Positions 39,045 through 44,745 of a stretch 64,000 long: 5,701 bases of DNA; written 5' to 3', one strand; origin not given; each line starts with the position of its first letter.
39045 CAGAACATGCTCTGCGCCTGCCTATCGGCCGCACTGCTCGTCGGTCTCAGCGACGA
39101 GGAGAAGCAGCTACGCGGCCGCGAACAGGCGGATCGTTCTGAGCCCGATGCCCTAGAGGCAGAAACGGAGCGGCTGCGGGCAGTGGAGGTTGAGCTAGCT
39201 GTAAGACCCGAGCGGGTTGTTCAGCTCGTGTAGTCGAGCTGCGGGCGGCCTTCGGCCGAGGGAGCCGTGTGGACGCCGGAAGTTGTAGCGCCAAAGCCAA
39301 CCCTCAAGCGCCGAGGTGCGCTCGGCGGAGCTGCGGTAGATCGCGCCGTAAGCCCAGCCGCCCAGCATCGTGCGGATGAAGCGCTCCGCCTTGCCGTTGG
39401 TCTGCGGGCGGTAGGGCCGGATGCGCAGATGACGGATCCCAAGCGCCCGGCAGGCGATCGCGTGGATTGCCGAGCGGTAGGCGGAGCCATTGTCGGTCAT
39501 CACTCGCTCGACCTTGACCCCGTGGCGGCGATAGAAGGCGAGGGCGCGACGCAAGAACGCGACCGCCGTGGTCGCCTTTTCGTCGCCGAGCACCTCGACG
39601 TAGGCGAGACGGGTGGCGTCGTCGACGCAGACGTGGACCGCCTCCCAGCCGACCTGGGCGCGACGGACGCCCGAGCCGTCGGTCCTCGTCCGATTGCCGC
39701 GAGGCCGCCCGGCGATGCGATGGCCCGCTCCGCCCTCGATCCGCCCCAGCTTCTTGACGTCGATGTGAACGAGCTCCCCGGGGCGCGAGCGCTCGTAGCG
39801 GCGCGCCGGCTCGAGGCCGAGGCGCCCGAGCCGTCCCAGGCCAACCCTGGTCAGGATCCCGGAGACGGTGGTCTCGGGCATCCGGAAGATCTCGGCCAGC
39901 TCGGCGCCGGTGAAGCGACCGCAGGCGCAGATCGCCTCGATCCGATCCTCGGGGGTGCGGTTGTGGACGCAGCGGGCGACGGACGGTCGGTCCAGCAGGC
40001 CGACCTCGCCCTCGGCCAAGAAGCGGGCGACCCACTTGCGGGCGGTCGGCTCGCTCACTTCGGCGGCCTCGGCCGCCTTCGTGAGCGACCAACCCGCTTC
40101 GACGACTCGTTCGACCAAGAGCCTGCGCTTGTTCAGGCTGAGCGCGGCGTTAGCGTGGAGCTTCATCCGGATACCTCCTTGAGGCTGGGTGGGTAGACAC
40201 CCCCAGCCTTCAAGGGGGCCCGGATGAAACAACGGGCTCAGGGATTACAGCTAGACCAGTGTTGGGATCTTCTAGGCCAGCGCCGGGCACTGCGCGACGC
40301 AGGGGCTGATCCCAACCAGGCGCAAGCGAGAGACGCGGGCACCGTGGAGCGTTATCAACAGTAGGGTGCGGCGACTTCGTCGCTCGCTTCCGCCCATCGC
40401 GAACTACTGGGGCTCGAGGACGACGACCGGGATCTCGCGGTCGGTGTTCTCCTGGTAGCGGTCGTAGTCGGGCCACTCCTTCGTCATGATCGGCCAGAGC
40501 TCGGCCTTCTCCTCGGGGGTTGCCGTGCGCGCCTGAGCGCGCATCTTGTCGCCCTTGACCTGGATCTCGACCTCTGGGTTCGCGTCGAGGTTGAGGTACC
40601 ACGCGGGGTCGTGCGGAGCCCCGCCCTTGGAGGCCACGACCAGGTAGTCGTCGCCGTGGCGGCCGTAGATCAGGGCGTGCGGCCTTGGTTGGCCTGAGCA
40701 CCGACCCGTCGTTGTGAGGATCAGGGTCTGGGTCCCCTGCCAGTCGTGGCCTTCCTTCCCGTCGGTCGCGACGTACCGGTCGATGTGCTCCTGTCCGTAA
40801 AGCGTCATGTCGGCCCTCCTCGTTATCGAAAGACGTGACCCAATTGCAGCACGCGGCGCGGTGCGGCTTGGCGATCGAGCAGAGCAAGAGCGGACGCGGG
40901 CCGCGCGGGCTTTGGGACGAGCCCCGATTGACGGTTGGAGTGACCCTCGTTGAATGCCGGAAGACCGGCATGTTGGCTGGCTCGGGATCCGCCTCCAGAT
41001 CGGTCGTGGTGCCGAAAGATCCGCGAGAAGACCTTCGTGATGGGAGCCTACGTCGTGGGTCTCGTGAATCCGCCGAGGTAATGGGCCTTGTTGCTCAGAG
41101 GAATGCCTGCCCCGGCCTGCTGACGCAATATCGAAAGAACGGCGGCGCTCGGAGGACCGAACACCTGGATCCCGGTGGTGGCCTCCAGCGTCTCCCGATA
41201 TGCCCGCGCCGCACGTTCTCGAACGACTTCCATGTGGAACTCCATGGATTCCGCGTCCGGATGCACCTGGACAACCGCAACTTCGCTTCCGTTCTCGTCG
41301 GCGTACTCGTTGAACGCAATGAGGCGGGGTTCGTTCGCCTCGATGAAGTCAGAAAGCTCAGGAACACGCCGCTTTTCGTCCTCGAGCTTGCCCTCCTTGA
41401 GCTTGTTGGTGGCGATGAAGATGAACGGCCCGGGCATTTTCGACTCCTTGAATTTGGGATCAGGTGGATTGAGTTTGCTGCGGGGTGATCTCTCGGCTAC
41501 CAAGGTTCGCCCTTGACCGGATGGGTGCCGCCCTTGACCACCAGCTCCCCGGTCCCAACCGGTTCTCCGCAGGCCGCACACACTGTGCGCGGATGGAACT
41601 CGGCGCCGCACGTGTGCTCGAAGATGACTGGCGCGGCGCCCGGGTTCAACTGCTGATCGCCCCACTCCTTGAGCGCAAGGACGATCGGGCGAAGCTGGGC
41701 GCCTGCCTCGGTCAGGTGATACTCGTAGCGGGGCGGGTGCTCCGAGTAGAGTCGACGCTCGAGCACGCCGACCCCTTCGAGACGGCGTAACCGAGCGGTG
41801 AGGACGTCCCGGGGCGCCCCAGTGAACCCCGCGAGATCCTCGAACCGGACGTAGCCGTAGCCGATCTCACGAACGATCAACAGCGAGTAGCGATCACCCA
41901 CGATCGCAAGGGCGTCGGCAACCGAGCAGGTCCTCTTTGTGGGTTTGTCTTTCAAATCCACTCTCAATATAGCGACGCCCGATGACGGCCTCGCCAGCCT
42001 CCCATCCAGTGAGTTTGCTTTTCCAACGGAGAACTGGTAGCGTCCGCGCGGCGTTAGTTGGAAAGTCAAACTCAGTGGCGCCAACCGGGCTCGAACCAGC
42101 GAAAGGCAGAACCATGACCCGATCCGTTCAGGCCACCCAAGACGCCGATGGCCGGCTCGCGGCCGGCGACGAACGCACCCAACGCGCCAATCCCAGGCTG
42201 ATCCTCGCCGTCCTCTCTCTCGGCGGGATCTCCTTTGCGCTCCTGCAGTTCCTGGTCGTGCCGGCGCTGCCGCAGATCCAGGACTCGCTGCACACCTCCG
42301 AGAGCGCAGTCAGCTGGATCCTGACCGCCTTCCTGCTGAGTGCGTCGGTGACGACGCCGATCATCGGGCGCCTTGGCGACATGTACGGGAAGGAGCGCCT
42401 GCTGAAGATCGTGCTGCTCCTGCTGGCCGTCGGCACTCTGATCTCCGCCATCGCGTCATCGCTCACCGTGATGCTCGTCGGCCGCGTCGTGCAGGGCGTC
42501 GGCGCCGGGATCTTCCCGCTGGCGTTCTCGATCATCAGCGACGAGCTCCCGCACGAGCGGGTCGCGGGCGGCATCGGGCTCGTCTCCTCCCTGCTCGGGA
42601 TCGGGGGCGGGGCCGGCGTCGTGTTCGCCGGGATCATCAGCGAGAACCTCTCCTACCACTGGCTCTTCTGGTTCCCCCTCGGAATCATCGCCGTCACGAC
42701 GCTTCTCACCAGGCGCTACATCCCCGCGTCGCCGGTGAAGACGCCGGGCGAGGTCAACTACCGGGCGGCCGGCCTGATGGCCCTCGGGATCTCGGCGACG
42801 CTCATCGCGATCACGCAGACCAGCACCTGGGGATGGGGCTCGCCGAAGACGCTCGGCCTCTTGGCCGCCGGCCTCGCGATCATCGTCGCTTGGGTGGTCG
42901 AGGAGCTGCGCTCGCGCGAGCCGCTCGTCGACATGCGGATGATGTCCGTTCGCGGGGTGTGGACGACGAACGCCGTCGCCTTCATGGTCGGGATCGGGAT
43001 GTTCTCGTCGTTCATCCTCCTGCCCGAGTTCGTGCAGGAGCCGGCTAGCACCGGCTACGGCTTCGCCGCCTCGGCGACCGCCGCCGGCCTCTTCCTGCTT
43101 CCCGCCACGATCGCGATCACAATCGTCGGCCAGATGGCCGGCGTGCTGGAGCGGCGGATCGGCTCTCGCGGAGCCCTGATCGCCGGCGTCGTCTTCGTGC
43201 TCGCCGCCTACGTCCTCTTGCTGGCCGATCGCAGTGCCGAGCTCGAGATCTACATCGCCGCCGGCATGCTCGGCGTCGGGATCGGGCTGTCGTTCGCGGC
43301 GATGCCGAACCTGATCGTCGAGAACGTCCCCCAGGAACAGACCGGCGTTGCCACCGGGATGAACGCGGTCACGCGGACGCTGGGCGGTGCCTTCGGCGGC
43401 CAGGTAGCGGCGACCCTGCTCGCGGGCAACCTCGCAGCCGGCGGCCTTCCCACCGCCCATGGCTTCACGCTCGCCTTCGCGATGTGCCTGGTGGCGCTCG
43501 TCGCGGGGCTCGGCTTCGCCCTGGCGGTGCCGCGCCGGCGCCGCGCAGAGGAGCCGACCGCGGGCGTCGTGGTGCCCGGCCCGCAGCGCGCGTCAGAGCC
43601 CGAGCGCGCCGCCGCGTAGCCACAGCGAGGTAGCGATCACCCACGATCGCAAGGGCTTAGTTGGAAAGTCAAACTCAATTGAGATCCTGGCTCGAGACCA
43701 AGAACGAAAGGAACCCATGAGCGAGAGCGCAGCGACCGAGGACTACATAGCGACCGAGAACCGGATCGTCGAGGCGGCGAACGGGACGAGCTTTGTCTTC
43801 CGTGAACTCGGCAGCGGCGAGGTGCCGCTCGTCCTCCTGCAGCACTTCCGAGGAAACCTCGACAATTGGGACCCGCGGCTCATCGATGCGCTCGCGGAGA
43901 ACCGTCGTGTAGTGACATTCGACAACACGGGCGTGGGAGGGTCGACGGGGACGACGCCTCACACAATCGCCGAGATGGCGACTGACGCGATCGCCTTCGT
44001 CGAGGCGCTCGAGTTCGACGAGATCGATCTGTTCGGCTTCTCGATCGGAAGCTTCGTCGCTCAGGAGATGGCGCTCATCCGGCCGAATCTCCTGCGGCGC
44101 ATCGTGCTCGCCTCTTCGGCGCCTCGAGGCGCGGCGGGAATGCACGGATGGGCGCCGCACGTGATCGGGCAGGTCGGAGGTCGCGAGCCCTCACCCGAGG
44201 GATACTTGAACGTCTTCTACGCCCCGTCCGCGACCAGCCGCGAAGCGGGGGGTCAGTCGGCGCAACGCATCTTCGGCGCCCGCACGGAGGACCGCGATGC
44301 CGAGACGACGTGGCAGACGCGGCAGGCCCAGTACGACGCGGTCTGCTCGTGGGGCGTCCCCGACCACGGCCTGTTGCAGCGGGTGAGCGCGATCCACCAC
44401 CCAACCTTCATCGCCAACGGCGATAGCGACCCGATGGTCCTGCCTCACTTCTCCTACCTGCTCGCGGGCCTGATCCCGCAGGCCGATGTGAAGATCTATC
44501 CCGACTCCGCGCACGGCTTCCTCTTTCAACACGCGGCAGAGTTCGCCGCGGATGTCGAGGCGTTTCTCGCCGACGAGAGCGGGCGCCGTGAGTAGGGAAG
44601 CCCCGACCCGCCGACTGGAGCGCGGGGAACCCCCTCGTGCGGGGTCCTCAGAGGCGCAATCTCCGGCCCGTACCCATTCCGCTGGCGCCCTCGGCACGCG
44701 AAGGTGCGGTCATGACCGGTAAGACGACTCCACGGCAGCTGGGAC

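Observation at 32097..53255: Three same-orientation composite repeats, each embedding the 3' ~63 nt of a tRNA-Ser(CGA): fossil att sites from serial island accretion?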

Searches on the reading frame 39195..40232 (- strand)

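Call 17: search_protein_families(library=pfam, proteins=[window:39195-40232:-], max_evalue=0.01)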
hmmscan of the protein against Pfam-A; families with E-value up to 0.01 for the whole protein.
window:39195-40232:- (345 aa): 8 families
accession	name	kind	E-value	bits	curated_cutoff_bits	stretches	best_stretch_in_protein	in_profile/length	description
PF13683.12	rve_3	-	4.3e-18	65.3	26.5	1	265-330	2-67/67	Integrase core domain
PF00665.32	rve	-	9.2e-14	52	32.6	1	150-276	3-102/102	Integrase core domain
PF13011.12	LZ_Tnp_IS481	-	4.3e-12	46.6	22.2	1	23-86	1-64/85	leucine-zipper of insertion element IS481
PF13518.12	HTH_28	-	5.5e-10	39.6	25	1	36-83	2-48/52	Helix-turn-helix domain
PF13384.12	HTH_23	-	5e-09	36.2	24.6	1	36-80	7-50/50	Homeodomain-like domain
PF13551.12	HTH_29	-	1.4e-06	28.7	28.1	1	39-93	3-58/64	Winged helix-turn helix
PF13565.12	HTH_32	-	3.4e-05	24.7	33.7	1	63-115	1-55/73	Homeodomain-like domain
PF01527.26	HTH_Tnp_1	-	0.0039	17.8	24.1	0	39-76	15-51/75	Transposase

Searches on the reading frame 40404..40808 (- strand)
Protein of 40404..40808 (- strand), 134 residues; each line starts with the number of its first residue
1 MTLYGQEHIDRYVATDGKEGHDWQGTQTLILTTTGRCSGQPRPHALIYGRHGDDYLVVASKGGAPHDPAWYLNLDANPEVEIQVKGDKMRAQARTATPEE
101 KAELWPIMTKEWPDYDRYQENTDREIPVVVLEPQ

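Call 18: search_protein_families(library=pfam, proteins=[window:40404-40808:-], max_evalue=0.01)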
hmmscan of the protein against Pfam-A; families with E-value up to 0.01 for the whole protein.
window:40404-40808:- (134 aa): 1 family
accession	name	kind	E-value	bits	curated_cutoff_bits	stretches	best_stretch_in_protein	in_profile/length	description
PF04075.20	F420H2_quin_red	-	4.2e-49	166.4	22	1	7-133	4-130/130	F420H(2)-dependent quinone reductase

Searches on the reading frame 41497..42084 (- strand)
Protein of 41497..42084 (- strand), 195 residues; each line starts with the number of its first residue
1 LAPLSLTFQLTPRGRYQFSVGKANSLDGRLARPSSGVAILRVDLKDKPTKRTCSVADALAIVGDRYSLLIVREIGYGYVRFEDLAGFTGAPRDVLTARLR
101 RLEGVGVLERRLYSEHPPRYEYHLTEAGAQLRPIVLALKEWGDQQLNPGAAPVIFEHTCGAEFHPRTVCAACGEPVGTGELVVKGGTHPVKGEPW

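Call 18: search_protein_families(library=pfam, proteins=[window:41497-42084:-], max_evalue=0.01)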
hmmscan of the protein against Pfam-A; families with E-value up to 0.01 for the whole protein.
window:41497-42084:- (195 aa): 2 families
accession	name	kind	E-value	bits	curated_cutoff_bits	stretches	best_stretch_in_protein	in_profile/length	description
PF01638.23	HxlR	-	3.9e-22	78.4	20.8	1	61-148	1-89/91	HxlR-like helix-turn-helix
PF03551.20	PadR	-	0.0074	16.7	27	0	98-130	37-71/75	Transcriptional regulator PadR-like family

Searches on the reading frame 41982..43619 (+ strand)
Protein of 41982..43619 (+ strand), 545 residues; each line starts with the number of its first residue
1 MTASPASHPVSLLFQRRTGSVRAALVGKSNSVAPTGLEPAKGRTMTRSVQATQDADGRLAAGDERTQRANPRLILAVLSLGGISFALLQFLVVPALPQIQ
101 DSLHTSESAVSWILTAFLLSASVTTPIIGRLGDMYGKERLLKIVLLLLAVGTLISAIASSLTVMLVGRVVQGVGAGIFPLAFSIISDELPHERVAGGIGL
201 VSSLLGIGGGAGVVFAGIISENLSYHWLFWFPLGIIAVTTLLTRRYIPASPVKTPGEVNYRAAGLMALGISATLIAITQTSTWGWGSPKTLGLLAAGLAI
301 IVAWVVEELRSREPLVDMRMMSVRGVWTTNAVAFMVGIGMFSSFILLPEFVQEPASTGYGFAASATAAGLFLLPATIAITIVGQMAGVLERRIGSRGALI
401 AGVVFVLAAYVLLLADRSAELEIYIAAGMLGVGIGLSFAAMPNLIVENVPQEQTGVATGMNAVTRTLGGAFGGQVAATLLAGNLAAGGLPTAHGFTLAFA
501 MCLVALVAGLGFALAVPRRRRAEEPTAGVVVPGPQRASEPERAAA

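Call 18: search_protein_families(library=pfam, proteins=[window:41982-43619:+], max_evalue=0.01)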
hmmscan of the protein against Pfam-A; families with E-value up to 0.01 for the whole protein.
window:41982-43619:+ (545 aa): 3 families
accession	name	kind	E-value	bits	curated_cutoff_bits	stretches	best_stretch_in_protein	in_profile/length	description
PF07690.21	MFS_1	-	3.9e-48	164.6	33.4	1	78-472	1-346/347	Major Facilitator Superfamily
PF00083.30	Sugar_tr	-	6.1e-18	65.4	22.3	2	96-251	34-195/452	Sugar (and other) transporter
PF13347.12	MFS_2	-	7.5e-08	31.8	27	1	99-187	251-341/427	MFS/sugar transport protein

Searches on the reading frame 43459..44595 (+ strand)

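Call 18: search_protein_families(library=pfam, proteins=[window:43459-44595:+], max_evalue=0.01)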
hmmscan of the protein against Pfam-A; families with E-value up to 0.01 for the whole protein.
window:43459-44595:+ (378 aa): 3 families
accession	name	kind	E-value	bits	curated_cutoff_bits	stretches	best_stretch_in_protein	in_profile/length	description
PF00561.26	Abhydrolase_1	-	4.9e-23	82.5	25.8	1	123-358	2-244/245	alpha/beta hydrolase fold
PF12697.13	Abhydrolase_6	-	2.9e-15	58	26.3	1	136-364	13-216/217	Alpha/beta hydrolase family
PF12146.15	Hydrolase_4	-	5e-09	36.3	27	1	141-228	23-117/239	Serine aminopeptidase, S33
